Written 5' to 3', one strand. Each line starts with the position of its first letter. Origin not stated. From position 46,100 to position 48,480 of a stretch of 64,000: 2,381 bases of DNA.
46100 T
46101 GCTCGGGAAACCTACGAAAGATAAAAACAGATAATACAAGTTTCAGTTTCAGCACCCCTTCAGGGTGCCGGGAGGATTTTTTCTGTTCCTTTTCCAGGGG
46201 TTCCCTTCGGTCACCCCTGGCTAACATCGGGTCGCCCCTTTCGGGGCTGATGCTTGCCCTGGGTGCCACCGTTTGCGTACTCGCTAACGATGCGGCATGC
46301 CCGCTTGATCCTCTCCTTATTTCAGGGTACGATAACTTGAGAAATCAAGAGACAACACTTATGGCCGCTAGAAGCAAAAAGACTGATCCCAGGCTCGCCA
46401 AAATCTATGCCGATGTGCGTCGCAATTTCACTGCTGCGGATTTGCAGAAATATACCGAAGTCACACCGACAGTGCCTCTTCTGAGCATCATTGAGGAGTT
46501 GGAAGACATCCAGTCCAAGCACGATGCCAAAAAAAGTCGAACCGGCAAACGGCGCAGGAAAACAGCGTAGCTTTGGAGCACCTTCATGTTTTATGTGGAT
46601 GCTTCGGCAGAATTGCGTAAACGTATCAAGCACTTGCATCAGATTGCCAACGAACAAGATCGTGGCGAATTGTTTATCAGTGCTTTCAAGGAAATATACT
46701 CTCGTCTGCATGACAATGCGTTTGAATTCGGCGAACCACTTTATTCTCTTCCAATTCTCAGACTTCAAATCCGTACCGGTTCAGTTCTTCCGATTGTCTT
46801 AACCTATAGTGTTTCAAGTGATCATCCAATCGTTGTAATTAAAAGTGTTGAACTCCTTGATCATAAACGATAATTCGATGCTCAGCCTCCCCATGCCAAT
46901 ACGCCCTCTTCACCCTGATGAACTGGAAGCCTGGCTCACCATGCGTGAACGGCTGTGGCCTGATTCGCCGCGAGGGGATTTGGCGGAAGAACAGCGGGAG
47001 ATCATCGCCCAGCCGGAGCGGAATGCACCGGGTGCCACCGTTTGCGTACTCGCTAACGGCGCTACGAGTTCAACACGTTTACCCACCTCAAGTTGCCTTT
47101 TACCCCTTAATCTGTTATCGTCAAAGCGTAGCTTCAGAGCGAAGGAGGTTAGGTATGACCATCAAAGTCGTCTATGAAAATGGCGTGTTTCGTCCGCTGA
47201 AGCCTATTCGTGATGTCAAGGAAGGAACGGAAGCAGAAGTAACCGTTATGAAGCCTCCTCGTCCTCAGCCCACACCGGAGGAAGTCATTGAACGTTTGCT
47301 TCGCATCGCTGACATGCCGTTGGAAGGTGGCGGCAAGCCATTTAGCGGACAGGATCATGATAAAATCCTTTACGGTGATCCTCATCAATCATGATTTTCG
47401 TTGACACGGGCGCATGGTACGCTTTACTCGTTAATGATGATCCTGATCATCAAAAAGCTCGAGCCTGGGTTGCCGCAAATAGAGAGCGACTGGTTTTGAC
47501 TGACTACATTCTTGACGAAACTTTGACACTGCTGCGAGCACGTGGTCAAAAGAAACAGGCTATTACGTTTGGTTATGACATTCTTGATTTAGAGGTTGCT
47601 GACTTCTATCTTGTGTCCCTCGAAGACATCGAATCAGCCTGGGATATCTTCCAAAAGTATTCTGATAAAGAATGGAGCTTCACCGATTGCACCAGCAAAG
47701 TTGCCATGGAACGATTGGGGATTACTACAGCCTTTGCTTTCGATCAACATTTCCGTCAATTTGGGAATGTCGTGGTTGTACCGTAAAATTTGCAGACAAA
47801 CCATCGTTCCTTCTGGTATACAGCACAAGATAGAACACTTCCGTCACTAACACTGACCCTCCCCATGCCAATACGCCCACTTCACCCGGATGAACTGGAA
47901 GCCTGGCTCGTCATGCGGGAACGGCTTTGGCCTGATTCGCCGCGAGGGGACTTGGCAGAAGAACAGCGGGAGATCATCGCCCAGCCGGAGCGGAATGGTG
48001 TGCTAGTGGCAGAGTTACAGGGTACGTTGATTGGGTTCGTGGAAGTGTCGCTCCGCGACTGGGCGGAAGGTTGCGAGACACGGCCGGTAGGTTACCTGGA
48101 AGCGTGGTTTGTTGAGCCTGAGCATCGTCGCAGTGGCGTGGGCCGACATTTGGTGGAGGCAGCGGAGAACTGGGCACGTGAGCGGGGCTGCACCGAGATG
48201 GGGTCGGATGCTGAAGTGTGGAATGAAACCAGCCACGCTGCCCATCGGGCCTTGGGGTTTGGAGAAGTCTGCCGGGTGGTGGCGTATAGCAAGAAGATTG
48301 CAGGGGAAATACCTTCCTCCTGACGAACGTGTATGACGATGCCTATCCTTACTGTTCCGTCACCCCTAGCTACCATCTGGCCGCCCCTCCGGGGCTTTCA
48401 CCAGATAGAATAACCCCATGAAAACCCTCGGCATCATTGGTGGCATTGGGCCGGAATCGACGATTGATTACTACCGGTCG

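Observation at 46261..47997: Two unrelated TA cassettes share identical left (29-nt box) and right (140-bp aac 5' segment) boundaries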

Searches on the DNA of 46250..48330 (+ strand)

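Call 93: search_dna_similar(query=window:46250-48330:+, collection=plasmids, mode=distant, max_rows=8)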
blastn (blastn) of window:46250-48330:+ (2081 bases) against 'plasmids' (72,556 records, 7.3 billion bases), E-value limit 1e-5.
No match.
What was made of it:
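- No plasmid match (call 93).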

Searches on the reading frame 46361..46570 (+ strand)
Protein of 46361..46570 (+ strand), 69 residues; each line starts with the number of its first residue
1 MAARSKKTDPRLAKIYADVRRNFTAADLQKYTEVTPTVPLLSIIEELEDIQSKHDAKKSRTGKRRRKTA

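Call 7: search_protein_families(library=pfam, proteins=[window:46361-46570:+], max_evalue=0.01)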
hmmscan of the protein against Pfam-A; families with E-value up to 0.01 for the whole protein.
window:46361-46570:+ (69 aa): 0 families

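Call 8: search_protein_families(library=ncbifam, proteins=[window:46361-46570:+], max_evalue=0.01)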
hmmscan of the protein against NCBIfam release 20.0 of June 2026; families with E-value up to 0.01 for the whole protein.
window:46361-46570:+ (69 aa): 0 families

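Call 49: search_protein_families(library=pfam, proteins=[window:46361-46570:+], max_evalue=10)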
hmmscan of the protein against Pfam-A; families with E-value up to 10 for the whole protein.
window:46361-46570:+ (69 aa): 0 families

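Call 72: search_protein_families(library=padloc, proteins=[window:46361-46570:+], max_evalue=0.01)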
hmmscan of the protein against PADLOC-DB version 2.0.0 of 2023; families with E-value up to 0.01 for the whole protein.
window:46361-46570:+ (69 aa): 0 families
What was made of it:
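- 46361..46570 (+): TA1 upstream gene (69 aa), putative antitoxin. No Pfam, NCBIfam or PADLOC hit (calls 7, 8, 49, 72).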
